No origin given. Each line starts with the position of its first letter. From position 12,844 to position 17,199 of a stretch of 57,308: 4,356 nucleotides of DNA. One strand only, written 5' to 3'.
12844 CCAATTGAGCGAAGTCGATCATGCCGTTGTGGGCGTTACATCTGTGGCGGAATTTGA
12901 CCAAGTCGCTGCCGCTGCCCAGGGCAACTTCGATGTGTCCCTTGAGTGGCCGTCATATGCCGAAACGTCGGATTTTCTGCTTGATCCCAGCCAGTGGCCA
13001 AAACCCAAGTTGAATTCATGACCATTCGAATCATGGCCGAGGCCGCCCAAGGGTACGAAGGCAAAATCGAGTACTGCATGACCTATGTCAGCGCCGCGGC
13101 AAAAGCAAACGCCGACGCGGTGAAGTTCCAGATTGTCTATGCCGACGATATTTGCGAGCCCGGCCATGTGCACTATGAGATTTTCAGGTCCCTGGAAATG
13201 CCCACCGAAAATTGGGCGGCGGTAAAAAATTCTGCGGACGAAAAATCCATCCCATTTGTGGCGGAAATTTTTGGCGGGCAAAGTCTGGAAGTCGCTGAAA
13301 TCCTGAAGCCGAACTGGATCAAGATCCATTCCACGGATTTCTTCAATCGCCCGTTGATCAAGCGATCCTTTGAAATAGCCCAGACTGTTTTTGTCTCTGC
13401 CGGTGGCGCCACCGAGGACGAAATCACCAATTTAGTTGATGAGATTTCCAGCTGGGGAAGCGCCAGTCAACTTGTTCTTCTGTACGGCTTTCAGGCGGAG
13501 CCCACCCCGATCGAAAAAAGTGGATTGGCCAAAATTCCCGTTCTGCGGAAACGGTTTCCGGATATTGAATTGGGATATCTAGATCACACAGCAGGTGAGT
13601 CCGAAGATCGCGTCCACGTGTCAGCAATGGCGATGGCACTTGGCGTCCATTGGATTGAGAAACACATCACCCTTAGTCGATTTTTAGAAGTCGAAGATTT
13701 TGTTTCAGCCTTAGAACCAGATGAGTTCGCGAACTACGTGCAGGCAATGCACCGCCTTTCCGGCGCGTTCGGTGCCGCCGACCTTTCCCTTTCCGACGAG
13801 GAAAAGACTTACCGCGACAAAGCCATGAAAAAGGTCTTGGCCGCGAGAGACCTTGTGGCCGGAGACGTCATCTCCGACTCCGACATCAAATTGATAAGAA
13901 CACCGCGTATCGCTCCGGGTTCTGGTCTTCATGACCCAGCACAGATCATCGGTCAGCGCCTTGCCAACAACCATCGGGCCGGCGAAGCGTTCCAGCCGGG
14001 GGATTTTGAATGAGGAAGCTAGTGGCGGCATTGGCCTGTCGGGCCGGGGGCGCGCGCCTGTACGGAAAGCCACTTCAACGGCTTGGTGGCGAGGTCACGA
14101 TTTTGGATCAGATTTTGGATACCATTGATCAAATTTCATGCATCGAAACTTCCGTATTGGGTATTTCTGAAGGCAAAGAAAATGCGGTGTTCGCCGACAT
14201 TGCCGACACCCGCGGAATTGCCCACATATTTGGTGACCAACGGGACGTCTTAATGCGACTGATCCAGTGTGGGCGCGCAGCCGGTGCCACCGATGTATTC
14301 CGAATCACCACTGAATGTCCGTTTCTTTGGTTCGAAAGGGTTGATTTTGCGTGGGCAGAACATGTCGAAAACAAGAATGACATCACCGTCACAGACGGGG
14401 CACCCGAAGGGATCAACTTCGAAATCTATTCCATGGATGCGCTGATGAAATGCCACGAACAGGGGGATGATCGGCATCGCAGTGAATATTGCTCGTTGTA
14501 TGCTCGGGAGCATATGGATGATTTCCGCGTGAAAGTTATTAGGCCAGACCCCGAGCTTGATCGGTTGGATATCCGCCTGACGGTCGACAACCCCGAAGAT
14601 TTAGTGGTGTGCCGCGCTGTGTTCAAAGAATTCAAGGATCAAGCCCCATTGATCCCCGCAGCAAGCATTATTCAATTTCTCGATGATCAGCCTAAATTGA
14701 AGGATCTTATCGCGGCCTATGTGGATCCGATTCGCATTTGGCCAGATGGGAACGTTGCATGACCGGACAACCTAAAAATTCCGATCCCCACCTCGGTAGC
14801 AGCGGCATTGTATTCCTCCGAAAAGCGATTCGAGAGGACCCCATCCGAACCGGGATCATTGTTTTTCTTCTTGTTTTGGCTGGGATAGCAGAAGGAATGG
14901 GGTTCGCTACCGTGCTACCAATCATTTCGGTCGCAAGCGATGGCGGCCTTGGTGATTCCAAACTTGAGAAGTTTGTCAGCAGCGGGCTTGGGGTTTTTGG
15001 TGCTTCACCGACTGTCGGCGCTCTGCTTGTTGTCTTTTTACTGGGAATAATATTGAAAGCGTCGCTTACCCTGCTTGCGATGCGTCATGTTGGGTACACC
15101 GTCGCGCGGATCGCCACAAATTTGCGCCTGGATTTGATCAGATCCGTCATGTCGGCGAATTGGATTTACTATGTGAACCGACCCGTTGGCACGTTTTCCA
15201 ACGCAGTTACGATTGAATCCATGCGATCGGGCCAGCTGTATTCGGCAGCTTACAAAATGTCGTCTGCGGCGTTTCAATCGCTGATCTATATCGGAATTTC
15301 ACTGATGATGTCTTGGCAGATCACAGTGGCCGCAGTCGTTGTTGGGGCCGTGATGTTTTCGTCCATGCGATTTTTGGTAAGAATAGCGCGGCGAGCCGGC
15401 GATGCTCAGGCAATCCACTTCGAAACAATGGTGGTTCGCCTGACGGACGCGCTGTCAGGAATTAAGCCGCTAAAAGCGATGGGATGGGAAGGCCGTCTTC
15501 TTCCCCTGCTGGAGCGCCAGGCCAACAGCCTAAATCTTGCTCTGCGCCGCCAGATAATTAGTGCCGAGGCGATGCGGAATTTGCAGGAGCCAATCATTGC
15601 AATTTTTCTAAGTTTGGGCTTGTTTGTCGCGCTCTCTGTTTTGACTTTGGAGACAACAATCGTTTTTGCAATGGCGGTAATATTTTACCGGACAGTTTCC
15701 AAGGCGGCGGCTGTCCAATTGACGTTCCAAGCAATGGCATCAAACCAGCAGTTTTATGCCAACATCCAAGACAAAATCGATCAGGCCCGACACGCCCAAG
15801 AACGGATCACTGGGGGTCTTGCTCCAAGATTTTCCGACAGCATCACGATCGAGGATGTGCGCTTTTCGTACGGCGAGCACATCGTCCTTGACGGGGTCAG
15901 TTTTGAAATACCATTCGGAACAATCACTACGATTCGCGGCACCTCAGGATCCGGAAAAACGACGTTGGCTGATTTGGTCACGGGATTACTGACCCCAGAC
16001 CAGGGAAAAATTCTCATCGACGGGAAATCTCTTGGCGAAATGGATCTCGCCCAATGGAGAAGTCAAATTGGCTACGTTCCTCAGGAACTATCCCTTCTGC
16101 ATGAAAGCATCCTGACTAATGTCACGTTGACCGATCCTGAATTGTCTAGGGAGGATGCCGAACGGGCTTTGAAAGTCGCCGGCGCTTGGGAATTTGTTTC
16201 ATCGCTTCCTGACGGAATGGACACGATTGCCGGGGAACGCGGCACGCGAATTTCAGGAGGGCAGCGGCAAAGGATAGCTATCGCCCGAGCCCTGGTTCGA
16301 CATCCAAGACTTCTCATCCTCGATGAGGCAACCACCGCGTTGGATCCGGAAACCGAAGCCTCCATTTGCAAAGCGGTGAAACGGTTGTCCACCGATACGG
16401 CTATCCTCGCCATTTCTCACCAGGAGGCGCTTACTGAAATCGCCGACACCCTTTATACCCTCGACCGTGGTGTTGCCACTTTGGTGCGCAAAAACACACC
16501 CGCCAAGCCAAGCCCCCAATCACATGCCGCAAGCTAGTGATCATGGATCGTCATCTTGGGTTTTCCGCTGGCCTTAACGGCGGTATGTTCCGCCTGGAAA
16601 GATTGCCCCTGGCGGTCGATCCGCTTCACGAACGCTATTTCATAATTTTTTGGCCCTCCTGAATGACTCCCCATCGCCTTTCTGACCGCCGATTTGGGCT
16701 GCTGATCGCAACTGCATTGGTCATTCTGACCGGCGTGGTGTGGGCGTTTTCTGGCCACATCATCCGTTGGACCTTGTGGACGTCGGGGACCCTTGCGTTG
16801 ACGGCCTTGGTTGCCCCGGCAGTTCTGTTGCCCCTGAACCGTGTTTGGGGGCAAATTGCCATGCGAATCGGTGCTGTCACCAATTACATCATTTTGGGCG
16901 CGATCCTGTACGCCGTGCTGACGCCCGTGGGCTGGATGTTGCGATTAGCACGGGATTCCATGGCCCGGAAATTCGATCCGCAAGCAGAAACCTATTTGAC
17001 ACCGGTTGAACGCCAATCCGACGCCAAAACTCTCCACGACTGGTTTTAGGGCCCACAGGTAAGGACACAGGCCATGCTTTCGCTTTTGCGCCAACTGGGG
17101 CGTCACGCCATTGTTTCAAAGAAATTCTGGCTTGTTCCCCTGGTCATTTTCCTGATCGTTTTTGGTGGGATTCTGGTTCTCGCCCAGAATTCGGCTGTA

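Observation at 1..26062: A ~26 kb translationally coupled operon stacks at least five N-acylation chemistries on a minimal, divergent NeuB/cytidylyltransferase core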

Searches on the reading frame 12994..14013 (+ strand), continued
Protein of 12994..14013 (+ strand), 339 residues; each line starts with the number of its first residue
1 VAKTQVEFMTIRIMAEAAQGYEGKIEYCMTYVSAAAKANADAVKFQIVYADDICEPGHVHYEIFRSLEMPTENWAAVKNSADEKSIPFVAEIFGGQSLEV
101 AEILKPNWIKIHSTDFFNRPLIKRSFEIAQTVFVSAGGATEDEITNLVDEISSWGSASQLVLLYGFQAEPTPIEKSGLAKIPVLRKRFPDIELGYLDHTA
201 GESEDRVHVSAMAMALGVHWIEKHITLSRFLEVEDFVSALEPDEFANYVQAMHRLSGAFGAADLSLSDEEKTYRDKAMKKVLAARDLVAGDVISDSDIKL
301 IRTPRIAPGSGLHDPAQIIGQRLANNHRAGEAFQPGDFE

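Call 85: search_solved_structures(query=A1, max_evalue=1e-10, show_alignments=5)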
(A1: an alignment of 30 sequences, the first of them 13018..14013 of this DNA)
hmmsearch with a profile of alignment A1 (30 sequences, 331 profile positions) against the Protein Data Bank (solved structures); distinct sequences matched with E-value up to 1e-10: 8.
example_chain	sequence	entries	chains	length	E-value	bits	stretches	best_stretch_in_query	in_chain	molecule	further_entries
8h2c_A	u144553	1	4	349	1.2e-35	126.6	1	2-330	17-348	Pseudaminic acid synthase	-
1vli_A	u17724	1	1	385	7.5e-33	117.5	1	3-300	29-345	Spore coat polysaccharide biosynthesis protein spsE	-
6ncs_A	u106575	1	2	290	5.9e-32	114.5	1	3-267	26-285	N-acetylneuraminic acid (Sialic acid) synthetase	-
2wqp_A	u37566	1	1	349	6.1e-24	88.2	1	4-330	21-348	POLYSIALIC ACID CAPSULE BIOSYNTHESIS PROTEIN SIAC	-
1xuu_A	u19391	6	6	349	4.9e-23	85.2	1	4-330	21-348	polysialic acid capsule biosynthesis protein SiaC | N-acetylneuraminate synthase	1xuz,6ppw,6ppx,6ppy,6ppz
3g8r_A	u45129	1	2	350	5e-23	85.2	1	50-330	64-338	Probable spore coat polysaccharide biosynthesis protein E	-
4ipj_A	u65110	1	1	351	2.9e-22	82.7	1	4-330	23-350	Polysialic acid capsule biosynthesis protein SiaC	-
4ipi_A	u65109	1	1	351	8.2e-22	81.2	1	4-330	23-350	Polysialic acid capsule biosynthesis protein SiaC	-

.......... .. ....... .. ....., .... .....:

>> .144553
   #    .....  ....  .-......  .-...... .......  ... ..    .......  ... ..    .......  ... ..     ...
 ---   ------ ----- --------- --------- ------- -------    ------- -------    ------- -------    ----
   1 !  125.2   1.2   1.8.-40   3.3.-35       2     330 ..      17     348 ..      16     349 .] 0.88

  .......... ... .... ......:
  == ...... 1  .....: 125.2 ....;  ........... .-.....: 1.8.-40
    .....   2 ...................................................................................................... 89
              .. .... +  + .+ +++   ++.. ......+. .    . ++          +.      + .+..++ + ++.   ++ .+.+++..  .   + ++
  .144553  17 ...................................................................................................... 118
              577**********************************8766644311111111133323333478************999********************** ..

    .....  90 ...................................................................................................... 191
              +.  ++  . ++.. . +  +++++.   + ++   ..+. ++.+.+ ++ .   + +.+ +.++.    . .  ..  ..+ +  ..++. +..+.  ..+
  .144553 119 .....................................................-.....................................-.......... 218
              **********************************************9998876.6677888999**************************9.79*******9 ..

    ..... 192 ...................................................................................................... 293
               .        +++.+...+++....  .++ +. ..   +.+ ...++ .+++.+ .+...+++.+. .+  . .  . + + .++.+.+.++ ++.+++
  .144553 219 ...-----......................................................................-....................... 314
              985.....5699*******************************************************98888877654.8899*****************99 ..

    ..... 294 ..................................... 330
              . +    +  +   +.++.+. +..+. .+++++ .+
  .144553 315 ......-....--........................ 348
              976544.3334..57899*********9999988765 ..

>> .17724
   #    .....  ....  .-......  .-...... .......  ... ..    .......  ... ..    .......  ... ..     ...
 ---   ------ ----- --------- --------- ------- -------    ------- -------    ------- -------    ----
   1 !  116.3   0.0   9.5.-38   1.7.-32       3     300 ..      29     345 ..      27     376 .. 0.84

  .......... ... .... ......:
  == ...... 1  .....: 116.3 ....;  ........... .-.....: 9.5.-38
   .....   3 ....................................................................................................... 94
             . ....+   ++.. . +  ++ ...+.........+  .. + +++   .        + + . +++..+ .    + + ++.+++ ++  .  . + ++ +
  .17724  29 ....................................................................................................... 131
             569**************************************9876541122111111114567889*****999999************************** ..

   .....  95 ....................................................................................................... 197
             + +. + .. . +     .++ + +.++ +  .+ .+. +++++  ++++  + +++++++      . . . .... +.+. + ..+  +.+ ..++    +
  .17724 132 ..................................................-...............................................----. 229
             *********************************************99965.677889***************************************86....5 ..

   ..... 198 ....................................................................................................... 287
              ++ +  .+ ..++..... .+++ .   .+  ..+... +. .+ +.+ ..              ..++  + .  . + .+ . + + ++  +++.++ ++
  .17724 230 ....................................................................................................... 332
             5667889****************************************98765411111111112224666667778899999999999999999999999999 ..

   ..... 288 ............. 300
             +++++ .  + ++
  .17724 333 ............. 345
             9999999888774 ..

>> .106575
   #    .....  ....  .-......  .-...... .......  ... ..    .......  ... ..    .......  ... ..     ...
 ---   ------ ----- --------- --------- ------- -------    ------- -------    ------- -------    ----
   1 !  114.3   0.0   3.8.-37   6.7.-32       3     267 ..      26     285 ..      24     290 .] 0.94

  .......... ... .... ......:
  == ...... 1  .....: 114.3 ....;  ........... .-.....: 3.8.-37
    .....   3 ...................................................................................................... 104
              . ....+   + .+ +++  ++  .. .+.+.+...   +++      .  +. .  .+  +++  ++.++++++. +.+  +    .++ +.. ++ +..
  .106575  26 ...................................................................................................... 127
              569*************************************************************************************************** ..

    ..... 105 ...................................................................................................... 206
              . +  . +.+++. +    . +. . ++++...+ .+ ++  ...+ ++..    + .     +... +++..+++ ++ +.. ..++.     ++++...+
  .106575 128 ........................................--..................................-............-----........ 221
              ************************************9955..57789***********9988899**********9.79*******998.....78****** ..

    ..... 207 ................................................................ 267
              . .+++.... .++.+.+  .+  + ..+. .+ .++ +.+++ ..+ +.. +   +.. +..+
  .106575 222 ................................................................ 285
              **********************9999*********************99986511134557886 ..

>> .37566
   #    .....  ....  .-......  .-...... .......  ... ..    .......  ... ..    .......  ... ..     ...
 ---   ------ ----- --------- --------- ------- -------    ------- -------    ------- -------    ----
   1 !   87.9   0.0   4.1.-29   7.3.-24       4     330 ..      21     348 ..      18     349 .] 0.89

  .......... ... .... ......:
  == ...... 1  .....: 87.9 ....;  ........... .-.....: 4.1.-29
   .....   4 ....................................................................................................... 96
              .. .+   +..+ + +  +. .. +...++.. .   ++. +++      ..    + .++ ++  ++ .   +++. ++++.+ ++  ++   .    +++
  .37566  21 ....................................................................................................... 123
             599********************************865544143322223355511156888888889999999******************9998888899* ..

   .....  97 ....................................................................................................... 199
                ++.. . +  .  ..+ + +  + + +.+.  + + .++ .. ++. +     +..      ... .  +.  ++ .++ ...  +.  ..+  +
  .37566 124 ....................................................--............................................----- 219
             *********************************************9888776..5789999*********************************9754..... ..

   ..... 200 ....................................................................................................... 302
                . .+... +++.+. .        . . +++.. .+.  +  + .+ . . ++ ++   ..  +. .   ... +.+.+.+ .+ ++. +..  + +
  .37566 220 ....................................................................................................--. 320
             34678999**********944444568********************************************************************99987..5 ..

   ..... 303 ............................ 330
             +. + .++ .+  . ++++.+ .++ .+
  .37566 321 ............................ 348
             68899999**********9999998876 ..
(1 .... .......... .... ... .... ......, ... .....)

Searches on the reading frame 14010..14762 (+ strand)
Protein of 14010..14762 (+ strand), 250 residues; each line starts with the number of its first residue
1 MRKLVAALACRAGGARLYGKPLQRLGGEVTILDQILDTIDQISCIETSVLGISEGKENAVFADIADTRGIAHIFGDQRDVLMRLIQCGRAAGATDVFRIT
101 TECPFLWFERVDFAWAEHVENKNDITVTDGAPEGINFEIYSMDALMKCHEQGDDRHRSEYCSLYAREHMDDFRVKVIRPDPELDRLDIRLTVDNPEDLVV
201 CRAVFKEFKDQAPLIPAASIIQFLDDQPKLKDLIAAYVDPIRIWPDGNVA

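Call 5: search_protein_families(library=pfam, proteins=[window:14010-14762:+], max_evalue=0.01)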
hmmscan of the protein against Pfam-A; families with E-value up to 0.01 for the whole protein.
window:14010-14762:+ (250 aa): 1 family
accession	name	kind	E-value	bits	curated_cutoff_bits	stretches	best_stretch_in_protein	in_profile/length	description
PF02348.25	CTP_transf_3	-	0.0015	18.8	22.6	1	11-197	7-198/217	Cytidylyltransferase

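Call 12: search_protein_families(library=ncbifam, proteins=[window:14010-14762:+], max_evalue=0.01)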
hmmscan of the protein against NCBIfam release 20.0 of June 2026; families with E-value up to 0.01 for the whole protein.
window:14010-14762:+ (250 aa): 1 family
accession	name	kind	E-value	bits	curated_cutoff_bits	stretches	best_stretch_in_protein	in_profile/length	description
TIGR04321.1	spiroSPASM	subfamily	2.1e-07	30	250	1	73-238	71-233/510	spiro-SPASM protein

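Call 20: search_solved_structures(query=window:14010-14762:+, show_alignments=2, max_evalue=0.1)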
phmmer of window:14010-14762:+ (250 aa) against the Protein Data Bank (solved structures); distinct sequences matched with E-value up to 0.1: 1.
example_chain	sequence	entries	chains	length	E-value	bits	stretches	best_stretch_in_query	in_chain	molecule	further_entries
6oew_A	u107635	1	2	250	1e-06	31.6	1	7-208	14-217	Cytidylyltransferase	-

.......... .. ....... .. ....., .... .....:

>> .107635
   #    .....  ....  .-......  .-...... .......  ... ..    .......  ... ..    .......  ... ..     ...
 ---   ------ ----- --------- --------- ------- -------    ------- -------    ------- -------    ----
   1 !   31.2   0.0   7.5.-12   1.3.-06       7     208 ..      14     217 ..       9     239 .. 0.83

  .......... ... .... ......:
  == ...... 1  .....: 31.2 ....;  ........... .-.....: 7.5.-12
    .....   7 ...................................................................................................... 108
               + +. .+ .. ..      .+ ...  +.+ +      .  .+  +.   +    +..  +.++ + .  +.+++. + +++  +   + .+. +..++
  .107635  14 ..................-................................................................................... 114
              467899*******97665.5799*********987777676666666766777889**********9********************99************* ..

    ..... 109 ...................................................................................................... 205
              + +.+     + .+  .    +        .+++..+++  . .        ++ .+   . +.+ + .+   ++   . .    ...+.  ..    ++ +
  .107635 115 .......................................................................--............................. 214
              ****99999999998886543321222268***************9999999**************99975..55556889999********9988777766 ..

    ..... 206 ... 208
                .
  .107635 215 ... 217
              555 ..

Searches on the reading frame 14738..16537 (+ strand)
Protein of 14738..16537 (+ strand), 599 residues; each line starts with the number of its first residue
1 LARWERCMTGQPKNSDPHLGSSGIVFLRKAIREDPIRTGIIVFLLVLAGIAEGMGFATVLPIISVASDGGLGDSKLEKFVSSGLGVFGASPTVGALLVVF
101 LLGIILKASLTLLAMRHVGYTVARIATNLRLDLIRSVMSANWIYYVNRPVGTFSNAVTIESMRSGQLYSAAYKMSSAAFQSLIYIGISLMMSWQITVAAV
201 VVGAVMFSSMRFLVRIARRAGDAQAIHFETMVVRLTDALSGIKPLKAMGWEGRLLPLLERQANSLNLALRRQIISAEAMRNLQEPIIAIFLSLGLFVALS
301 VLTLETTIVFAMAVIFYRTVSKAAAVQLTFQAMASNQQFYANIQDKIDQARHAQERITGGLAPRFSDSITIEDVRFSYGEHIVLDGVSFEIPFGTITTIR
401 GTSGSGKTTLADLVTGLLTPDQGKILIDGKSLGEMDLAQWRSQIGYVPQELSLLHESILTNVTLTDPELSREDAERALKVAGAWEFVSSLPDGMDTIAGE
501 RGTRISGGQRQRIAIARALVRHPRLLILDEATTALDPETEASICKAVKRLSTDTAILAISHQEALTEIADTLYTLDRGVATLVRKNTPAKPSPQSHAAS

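Call 5: search_protein_families(library=pfam, proteins=[window:14738-16537:+], max_evalue=0.01)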
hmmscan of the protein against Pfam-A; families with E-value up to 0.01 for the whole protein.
window:14738-16537:+ (599 aa): 5 families
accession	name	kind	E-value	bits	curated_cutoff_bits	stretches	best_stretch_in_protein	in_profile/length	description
PF00005.33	ABC_tran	-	6e-33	114.8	25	1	384-533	1-137/137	ABC transporter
PF00664.28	ABC_membrane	-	8.8e-15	55.6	28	1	42-300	5-248/274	ABC transporter transmembrane region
PF02463.25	SMC_N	-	1.4e-07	31.6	40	1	425-575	111-211/220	RecF/RecN/SMC N terminal domain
PF13555.12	AAA_29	-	8.6e-05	22.7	27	1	385-422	13-50/61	P-loop containing region of AAA domain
PF09818.15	ABC_ATPase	-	0.001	18.6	23.2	0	464-534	116-187/283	P-loop domain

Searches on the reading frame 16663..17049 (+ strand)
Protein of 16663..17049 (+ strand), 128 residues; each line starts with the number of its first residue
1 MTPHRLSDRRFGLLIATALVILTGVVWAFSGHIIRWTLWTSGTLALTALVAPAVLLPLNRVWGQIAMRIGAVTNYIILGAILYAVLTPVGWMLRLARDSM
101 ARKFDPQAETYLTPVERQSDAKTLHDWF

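Call 5: search_protein_families(library=pfam, proteins=[window:16663-17049:+], max_evalue=0.01)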
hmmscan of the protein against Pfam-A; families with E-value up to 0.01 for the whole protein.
window:16663-17049:+ (128 aa): 1 family
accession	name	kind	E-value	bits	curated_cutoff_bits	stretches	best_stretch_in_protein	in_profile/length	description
PF19588.4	SxtJ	-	4e-10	40.8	24.4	1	9-96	4-93/99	Saxitoxin biosynthesis operon protein SxtJ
